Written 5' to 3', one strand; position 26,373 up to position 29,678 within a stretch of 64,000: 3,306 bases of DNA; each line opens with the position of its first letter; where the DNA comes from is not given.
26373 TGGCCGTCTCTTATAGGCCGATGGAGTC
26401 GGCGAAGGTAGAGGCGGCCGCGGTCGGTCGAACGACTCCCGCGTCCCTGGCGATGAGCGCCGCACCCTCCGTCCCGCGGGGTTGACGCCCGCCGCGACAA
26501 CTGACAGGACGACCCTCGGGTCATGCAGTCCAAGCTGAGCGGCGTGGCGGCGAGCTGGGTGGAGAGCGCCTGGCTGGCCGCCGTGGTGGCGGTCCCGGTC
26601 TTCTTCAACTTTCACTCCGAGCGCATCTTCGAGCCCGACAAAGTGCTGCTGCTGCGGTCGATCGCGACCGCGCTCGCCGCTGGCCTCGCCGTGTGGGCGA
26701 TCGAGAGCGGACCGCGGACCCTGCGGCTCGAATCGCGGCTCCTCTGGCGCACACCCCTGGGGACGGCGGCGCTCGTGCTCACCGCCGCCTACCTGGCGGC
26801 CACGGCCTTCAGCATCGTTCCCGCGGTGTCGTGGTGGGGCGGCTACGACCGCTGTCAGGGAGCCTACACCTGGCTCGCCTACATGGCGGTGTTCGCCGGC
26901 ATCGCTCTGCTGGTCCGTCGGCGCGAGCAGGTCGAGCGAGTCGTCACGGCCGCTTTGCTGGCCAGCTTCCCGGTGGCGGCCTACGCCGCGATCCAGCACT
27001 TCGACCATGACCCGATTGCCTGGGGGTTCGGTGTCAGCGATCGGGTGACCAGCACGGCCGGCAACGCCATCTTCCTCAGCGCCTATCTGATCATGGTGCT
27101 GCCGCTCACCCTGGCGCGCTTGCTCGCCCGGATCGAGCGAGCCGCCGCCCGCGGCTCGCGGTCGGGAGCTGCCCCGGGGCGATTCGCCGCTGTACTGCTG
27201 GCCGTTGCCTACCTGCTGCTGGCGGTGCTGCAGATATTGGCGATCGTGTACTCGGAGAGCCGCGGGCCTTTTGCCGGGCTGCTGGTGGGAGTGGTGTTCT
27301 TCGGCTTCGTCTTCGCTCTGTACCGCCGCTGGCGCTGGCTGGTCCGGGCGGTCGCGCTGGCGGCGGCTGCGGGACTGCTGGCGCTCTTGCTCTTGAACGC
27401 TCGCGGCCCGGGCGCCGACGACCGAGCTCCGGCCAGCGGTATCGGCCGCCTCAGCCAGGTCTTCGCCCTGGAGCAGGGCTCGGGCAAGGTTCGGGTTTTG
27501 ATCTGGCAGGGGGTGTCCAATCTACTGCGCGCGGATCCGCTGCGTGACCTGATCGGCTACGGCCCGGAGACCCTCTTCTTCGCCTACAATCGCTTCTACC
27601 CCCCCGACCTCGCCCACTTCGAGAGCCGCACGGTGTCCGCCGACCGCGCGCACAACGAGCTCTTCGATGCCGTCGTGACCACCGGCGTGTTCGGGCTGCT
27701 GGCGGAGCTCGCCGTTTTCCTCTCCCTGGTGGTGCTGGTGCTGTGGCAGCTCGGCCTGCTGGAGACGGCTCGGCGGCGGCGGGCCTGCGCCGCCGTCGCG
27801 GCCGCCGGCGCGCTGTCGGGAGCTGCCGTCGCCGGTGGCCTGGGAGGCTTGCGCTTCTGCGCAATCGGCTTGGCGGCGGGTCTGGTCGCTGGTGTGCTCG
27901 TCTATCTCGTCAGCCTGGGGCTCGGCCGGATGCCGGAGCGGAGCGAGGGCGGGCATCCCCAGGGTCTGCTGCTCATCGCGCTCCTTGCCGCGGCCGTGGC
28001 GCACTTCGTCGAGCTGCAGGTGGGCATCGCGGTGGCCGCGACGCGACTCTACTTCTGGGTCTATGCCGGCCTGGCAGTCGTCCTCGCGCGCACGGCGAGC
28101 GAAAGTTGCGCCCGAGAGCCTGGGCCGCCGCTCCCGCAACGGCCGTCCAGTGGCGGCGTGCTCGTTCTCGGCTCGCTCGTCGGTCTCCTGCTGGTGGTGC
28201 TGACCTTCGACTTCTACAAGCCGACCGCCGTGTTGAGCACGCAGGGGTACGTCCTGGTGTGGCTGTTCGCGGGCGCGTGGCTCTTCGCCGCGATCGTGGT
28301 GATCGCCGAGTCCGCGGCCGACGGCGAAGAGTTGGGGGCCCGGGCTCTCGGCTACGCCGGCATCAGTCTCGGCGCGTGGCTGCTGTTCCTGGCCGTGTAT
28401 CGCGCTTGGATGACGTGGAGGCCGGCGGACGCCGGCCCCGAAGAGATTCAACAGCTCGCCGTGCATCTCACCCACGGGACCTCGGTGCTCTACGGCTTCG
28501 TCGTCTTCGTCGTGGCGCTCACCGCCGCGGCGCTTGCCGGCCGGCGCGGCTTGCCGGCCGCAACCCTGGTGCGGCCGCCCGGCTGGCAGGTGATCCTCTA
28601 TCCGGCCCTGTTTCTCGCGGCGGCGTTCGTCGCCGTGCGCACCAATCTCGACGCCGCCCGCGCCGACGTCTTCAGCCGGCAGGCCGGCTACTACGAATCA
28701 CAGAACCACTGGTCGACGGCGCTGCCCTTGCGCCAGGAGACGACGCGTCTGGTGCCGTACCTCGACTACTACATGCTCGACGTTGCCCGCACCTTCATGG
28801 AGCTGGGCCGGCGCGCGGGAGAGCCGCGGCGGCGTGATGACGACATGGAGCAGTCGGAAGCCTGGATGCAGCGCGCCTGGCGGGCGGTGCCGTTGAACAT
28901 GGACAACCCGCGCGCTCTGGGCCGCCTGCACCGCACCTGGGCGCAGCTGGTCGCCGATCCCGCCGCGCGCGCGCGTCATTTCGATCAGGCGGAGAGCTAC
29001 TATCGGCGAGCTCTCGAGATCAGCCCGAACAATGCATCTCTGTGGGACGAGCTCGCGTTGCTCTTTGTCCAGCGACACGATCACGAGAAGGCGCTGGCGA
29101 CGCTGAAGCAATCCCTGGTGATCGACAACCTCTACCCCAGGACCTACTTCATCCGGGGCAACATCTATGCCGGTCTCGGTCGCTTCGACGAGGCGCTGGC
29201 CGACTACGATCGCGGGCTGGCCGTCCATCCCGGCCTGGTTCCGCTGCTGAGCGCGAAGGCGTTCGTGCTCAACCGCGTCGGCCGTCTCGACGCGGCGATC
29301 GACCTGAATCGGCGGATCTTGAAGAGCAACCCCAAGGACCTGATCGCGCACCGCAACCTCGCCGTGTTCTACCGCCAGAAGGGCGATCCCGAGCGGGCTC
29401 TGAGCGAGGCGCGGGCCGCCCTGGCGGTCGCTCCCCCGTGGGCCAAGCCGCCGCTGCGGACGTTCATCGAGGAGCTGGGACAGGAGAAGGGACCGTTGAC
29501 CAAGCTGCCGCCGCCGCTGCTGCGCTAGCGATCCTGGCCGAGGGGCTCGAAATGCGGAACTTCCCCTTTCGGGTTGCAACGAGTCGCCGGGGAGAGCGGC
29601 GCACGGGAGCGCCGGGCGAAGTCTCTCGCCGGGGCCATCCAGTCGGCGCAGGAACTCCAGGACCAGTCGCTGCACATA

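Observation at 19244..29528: Second glycan locus ending in a 1001-aa Wzy_C-TPR protein: possible O-linked protein glycosylation system beside the N-linked one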

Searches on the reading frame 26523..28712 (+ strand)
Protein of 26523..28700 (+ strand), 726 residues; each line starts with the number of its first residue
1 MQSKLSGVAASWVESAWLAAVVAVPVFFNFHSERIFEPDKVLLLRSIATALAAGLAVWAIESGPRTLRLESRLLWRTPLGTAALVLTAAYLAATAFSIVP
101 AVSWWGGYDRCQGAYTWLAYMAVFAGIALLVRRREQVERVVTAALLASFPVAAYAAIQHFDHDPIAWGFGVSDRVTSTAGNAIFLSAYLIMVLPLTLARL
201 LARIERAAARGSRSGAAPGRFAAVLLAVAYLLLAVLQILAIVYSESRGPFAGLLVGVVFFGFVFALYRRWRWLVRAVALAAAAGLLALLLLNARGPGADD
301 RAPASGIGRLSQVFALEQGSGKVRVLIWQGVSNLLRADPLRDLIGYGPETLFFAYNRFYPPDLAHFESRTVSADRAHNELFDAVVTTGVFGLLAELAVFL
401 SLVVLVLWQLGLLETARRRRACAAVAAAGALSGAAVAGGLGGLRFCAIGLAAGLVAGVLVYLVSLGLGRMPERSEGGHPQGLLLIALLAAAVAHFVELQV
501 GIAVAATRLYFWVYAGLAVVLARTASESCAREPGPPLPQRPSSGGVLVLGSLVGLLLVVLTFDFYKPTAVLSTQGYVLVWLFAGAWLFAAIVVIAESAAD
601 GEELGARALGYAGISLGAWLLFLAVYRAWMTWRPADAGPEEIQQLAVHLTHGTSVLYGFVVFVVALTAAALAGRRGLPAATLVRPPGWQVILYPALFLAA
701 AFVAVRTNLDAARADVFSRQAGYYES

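Call 17: search_solved_structures(query=window:26523-28700:+, max_evalue=10, show_alignments=3)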
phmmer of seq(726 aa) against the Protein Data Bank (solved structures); distinct sequences matched with E-value up to 10: 16.
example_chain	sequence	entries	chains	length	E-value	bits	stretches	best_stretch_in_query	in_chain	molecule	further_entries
8auv_f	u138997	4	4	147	0.65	11.4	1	287-357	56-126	uS9 (40S ribosomal protein S16) | 40S ribosomal protein S16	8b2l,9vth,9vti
7oya_Q2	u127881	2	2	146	0.76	11.1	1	287-354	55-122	Ribosomal protein S16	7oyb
7qiy_H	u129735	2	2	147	0.77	11.1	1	287-357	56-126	40S head ribosomal protein uS9 | 40S ribosomal protein uS9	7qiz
4v6w_AQ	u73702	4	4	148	0.93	10.9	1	288-352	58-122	40S ribosomal protein S16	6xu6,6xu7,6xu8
9axt_AT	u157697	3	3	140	1.6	10.1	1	295-357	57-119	Small ribosomal subunit protein uS9A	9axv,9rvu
9q1s_QQ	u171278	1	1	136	1.6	10.1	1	288-354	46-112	Small ribosomal subunit protein uS9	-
6zvj_g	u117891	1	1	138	1.6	10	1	288-354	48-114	40S ribosomal protein S16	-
6gz3_BQ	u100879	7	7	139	1.6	10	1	288-354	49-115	ribosomal protein uS9 | 40S ribosomal protein S16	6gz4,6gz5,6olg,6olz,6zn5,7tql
6xa1_SQ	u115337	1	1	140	1.7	10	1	288-354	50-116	40S ribosomal protein S16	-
3jag_QQ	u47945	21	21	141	1.7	10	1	288-354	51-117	uS9 | Ribosomal protein uS9 | 40S ribosomal protein S16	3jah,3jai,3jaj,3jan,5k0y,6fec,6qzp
9q2m_QQ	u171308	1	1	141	1.7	10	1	288-354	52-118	Small ribosomal subunit protein uS9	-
11hg_II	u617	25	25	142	1.7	10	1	288-354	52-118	Small ribosomal subunit protein uS9 | 40S ribosomal protein S16 | uS9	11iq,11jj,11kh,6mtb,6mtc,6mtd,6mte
6zvh_Q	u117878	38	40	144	1.8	9.9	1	288-354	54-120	40S ribosomal protein S16 | Small ribosomal subunit protein uS9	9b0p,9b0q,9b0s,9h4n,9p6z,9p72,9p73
22tu_SQ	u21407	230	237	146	1.8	9.9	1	288-354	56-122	40S ribosomal protein S16 | Ribosomal protein uS9 | 40S RIBOSOMAL PROTEIN US9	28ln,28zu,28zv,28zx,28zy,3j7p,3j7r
8q7z_Ap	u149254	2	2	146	1.8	9.9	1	288-354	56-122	Ribosomal protein S16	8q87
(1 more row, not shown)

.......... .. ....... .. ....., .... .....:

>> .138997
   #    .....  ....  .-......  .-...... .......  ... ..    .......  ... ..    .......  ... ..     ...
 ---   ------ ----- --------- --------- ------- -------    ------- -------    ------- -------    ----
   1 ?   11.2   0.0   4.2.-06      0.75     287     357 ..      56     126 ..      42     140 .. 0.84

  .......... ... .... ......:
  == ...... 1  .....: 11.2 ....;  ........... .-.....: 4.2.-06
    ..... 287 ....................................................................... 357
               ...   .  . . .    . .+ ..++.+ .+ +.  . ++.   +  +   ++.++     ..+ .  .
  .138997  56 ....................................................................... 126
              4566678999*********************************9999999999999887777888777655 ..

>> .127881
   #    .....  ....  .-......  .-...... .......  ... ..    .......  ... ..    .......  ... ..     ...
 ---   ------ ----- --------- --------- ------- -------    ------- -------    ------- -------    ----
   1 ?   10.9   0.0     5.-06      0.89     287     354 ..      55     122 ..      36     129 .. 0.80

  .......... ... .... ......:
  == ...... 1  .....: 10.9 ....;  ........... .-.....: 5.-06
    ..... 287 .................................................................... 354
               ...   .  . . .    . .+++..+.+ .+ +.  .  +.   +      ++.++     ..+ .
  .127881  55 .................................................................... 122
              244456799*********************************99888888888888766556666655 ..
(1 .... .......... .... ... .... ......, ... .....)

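Call 37: search_protein_families(library=ncbifam, max_evalue=0.01, proteins=[window:26523-28700:+])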
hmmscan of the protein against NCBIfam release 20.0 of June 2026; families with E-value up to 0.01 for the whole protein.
window:26523-28700:+ (726 aa): 0 families

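Call 45: search_protein_families(library=pfam, max_evalue=10, proteins=[window:26523-28700:+])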
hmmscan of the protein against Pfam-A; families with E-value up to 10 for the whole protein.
window:26523-28700:+ (726 aa): 1 family
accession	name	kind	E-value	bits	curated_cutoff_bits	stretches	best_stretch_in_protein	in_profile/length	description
PF04932.20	Wzy_C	-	2.8e-17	63.3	31.7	1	233-394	2-147/149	O-Antigen ligase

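Call 53: search_solved_structures(query=A2, max_evalue=10, show_alignments=2)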
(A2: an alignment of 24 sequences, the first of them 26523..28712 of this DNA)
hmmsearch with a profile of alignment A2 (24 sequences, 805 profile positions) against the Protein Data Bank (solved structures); distinct sequences matched with E-value up to 10: 2.
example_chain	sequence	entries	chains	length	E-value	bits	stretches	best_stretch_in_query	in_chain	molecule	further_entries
5ee5_A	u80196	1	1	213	0.023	16.1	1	493-575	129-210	Brefeldin A-inhibited guanine nucleotide-exchange protein 1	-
5j5c_B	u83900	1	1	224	0.18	13.2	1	493-561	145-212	Brefeldin A-inhibited guanine nucleotide-exchange protein 1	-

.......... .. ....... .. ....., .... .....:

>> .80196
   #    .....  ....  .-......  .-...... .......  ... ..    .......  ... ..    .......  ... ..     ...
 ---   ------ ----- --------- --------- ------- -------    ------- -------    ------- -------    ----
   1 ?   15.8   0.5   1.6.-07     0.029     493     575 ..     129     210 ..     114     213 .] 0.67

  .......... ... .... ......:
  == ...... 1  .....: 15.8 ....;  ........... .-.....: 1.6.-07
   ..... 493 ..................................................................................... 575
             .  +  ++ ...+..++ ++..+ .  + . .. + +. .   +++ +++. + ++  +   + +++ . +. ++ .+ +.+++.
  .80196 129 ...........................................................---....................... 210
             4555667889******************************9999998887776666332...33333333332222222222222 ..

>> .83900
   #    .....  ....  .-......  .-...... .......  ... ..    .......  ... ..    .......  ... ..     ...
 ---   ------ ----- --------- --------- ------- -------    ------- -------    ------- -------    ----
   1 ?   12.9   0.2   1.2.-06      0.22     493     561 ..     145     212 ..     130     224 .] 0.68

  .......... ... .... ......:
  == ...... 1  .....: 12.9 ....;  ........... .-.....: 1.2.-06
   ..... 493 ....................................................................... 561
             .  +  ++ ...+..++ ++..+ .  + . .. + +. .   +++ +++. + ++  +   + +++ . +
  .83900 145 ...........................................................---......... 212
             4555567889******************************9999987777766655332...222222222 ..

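Call 62: predict_structure(alignment_id=A2)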
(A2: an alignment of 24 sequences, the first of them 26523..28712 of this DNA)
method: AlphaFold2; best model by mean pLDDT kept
length: 730 residues; sequences in the alignment: 24
mean_pLDDT: 85.4   pTM: 0.91
mean pLDDT of the five models: 85.4, 83.7, 81.7, 81.3, 79.5
residues with pLDDT >= 90: 394; 70-90: 233; 50-70: 75; < 50: 28
segments of 3 or more residues with pLDDT < 50: 168-179, 212-214, 369-374
pLDDT, mean of each block of 10 residues (from residue 1): 87 98 92 79 97 97 90 92 96 92 85 93 97 93 97 88 63 41 86 97 87 58 94 97 86 94 94 93 89 64 57 73 83 86 83 69 67 59 88 94 95 93 96 94 87 94 88 68 97 91 86 97 82 54 79 97 81 81 96 89 83 96 93 69 82 94 96 77 76 96 95 86 74
secondary structure, 60 per line:
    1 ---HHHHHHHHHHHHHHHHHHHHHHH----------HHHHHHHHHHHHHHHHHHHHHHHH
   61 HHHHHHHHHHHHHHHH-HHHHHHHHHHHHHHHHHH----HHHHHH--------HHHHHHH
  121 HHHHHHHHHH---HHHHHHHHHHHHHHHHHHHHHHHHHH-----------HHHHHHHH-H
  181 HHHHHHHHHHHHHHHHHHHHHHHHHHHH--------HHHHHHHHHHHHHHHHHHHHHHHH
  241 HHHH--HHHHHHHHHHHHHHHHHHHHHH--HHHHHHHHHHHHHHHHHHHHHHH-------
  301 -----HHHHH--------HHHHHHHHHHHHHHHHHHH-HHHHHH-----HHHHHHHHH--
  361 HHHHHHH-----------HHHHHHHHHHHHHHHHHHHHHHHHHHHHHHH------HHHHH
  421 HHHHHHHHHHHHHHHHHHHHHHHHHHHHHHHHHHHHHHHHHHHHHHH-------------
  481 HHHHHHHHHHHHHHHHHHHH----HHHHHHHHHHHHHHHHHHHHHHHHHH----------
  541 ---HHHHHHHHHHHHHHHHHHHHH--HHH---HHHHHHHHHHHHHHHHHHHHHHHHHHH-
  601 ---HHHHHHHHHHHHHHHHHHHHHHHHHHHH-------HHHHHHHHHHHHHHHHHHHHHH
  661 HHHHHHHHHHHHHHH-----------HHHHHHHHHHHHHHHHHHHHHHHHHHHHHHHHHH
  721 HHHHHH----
elements in order (helices of 4 or more, strands of 3 or more residues): H4-26 H37-76 H78-95 H100-105 H114-130 H134-159 H171-178 H180-208 H217-244 H247-268 H271-293 H306-310 H319-337 H339-344 H350-358 H361-367 H379-409 H416-467 H481-500 H505-530 H544-564 H573-599 H604-631 H639-675 H687-726

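Call 65: fold_search(model_id=the predicted structure, library=pdb)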
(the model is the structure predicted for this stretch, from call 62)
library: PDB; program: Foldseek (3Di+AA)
matches with E <= 10: 273; with E <= 0.001: 1
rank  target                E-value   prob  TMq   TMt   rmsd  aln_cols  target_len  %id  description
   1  7tpg_B                2.6e-04  1.00  0.32  0.51  12.4       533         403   19  Single-Particle Cryo-EM Structure of the WaaL O-antigen ligase in its ligand bound state (released 2022-04-06)
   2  8w20_A                2.7e-02  0.16  0.08  0.08  63.4       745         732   13  Umb1 umbrella toxin particle (released 2024-04-17)
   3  5jae_B                3.9e-02  0.21  0.10  0.13  26.0       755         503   12  LeuT in the outward-oriented, Na+-free return state, P21 form at pH 6.5 (released 2016-06-01)
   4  4he8_F                4.5e-02  0.41  0.16  0.17  30.7       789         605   14  Crystal structure of the membrane domain of respiratory complex I from Thermus thermophilus (released 2013-02-13)
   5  6jb3                  4.5e-02  0.12  0.08  0.08  32.2       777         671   11  Structure of SUR1 subunit bound with repaglinide (released 2019-05-22)
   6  9g8k_B                5.1e-02  0.16  0.11  0.12  28.6       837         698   11  Structure of K+-dependent Na+-PPase from Thermotoga maritima in complex with Ca2+ and Etidronate (released 2025-06-04)
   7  9juj                  5.9e-02  0.15  0.11  0.08  34.1       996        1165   10  Structure of Arabidopsis thaliana ABCB1 in the inward-facing conformation (released 2025-03-05)
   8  9g8k_A                6.4e-02  0.18  0.11  0.11  27.1       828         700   12  Structure of K+-dependent Na+-PPase from Thermotoga maritima in complex with Ca2+ and Etidronate (released 2025-06-04)
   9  9g8j_D                6.4e-02  0.16  0.11  0.11  27.4       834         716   11  Structure of K+-dependent Na+-PPase from Thermotoga maritima in complex with zoledronate (released 2025-06-04)
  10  6qxa_B                7.7e-02  0.15  0.11  0.11  28.8       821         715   12  Structure of membrane bound pyrophosphatase from Thermotoga maritima in complex with imidodiphosphate and N-[(2-amino- (released 2019-04-10)
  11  8y6h_A                9.3e-02  0.10  0.08  0.09  31.9       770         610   11  P-glycoprotein in complex with UIC2 Fab and triple elacridar molecules in LMNG detergent (released 2024-04-17)
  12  8sb8                  9.7e-02  0.10  0.09  0.07  34.1       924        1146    8  CryoEM structure of P-Glycoprotein in collapsed closed state with vanadate (released 2025-04-23)
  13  4fxz                  1.0e-01  0.13  0.09  0.11  25.0       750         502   11  Crystal structure of LeuT-F253A bound to L-leucine from lipid bicelles (released 2012-08-08)
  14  9j7d_A                1.3e-01  0.12  0.10  0.11  28.6       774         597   12  Arabidopsis high-affinity urea transport DUR3 in the inward-facing open conformation, dimeric state (released 2025-05-07)
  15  5lzq_A                1.3e-01  0.12  0.10  0.10  27.2       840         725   12  Crystal structure of Thermotoga maritima sodium pumping membrane integral pyrophosphatase in complex with imidodiphosp (released 2016-12-14)
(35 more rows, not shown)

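Call 77: search_protein_representatives(alignment_id=A2)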
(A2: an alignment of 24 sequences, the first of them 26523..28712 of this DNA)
Query: 24 sequences, 805 profile positions. Proteins with E-value up to 0.001 (for the whole library): 13039; up to 1e-10: 7724; up to 1e-30: 2272. The best 150 are listed.
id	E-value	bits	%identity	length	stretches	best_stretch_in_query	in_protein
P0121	0.0e+00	1089.8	-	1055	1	1-805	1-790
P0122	0.0e+00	1066.6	-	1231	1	1-805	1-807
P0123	0.0e+00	1051.5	-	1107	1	1-805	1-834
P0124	0.0e+00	1047.0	-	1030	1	1-805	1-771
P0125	0.0e+00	1039.1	-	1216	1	2-804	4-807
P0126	0.0e+00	1034.4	-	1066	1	1-805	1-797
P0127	0.0e+00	1034.1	-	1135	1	3-795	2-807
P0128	0.0e+00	1029.9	-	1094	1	1-805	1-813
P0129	0.0e+00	1028.1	-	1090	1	1-805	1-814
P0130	0.0e+00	1025.3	-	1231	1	1-805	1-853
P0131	0.0e+00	1023.8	-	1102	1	1-804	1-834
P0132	0.0e+00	1022.0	-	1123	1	2-805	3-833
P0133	0.0e+00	1011.8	-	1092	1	1-805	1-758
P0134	6.6e-297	1003.6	-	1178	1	5-804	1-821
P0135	9.4e-297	1003.1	-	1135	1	18-804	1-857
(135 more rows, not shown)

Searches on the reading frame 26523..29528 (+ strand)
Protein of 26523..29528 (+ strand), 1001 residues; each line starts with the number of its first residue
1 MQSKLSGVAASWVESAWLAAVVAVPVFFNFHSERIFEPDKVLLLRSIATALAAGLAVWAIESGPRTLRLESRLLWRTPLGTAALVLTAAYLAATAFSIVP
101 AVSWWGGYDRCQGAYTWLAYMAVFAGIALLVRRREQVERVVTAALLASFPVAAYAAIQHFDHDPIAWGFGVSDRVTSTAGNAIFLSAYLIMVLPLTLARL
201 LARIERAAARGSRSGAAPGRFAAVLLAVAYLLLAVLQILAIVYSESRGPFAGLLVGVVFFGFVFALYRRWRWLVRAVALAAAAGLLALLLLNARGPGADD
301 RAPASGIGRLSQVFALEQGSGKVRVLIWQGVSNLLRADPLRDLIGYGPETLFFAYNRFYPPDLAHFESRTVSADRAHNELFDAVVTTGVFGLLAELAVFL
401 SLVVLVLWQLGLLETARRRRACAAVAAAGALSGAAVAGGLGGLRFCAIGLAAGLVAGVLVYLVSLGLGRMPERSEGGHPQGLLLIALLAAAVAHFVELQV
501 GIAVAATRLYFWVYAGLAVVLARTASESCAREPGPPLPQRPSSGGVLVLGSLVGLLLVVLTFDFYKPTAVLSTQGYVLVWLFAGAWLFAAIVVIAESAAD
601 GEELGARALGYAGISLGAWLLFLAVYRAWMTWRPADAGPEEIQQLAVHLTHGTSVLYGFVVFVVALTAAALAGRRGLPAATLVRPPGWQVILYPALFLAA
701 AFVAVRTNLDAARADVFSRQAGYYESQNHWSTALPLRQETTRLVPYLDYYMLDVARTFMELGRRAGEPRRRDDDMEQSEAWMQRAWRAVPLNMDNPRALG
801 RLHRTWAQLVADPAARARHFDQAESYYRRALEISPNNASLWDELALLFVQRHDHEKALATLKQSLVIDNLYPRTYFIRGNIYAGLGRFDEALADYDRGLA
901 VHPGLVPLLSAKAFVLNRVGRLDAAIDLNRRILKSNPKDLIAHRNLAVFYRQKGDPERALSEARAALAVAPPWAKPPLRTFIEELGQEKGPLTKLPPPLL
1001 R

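Call 3: search_protein_families(library=pfam, proteins=[window:26523-29528:+])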
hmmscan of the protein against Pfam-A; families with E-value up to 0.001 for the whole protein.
window:26523-29528:+ (1001 aa): 16 families
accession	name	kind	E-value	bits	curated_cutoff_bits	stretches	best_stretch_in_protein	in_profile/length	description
PF00515.34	TPR_1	-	1.6e-19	69.3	27.8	1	873-903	2-32/34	Tetratricopeptide repeat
PF07719.23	TPR_2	-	5.8e-18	63.9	27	1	873-904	2-33/34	Tetratricopeptide repeat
PF04932.20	Wzy_C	-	4.1e-17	62.8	31.7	1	233-394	2-147/149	O-Antigen ligase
PF13431.12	TPR_17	-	4.9e-16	58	24.4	0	826-858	1-33/34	Tetratricopeptide repeat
PF13428.12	TPR_14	-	1.3e-12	47.4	23.5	0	814-846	11-43/44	Tetratricopeptide repeat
PF13181.12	TPR_8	-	4.5e-12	45.5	25.7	0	873-899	2-28/34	Tetratricopeptide repeat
PF13414.12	TPR_11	-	1.8e-11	44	26.8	0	847-886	3-42/42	TPR repeat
PF14559.12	TPR_19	-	4e-11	43.5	25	1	816-863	3-50/68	Tetratricopeptide repeat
PF13371.12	TPR_9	-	2.6e-10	40.6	35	2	849-903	6-60/73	Tetratricopeptide repeat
PF13424.12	TPR_12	-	1.4e-09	38.5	30.1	0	820-865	19-72/77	Tetratricopeptide repeat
PF13176.12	TPR_7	-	5.2e-09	35.9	27.9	0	942-961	1-20/36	Tetratricopeptide repeat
PF13432.12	TPR_16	-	3.7e-08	34.1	32.7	1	918-968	9-59/65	Tetratricopeptide repeat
PF13429.12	TPR_15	-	2.3e-05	24.4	26.2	0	785-934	125-276/280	Tetratricopeptide repeat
PF13374.12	TPR_10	-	0.0001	22.6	27.5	0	879-902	9-32/42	Tetratricopeptide repeat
PF24575.1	TPR_Slam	-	0.00034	21.5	35.2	0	814-857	57-100/104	Surface lipoprotein assembly modifier, N-terminal TPR repeats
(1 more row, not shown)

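Call 4: search_protein_families(library=ncbifam, proteins=[window:26523-29528:+])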
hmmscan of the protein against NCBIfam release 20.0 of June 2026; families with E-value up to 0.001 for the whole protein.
window:26523-29528:+ (1001 aa): 11 families
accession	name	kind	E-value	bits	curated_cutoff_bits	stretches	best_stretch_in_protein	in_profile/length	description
TIGR02917.1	PEP_TPR_lipo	equivalog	1.2e-13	49.9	312.2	1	816-971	443-598/899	XrtA/PEP-CTERM system TPR-repeat protein PrsT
NF040959.1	MamA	equivalog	1.8e-13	50.4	200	2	818-865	153-200/204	magnetosome protein MamA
NF052415.1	T3SS_chap_SctY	equivalog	1.2e-10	41.8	70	1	803-899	5-104/106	type III secretion apparatus assembly chaperone SctY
NF033758.1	gliding_GltE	equivalog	2.2e-10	40.1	225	2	885-971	99-185/411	adventurous gliding motility TPR repeat lipoprotein GltE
TIGR02521.1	type_IV_pilW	equivalog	7.9e-10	38.7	154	0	843-903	36-96/234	type IV pilus biogenesis/stability protein PilW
NF033762.1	social_mot_Tgl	equivalog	2.4e-09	36.9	225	1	885-972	79-168/252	social motility TPR repeat lipoprotein Tgl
TIGR03939.1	PGA_TPR_OMP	equivalog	3.7e-07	28.8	366.65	1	808-949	90-234/800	poly-beta-1,6 N-acetyl-D-glucosamine export porin PgaA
NF002725.1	PRK02603.1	equivalog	1.7e-05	24.9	143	0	886-958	49-124/173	photosystem I assembly protein Ycf3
NF033920.0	C39_PA2778_fam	equivalog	2e-05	24.1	150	0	811-866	197-252/255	PA2778 family cysteine peptidase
TIGR00990.1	3a0801s09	subfamily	0.00042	19.1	757.25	1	816-895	139-217/615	mitochondrial import receptor subunit TOM70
NF047371.1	FlcA_CTERM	equivalog_domain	0.00051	18.6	300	0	816-870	167-222/646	periplasmic flagellar collar protein FlcA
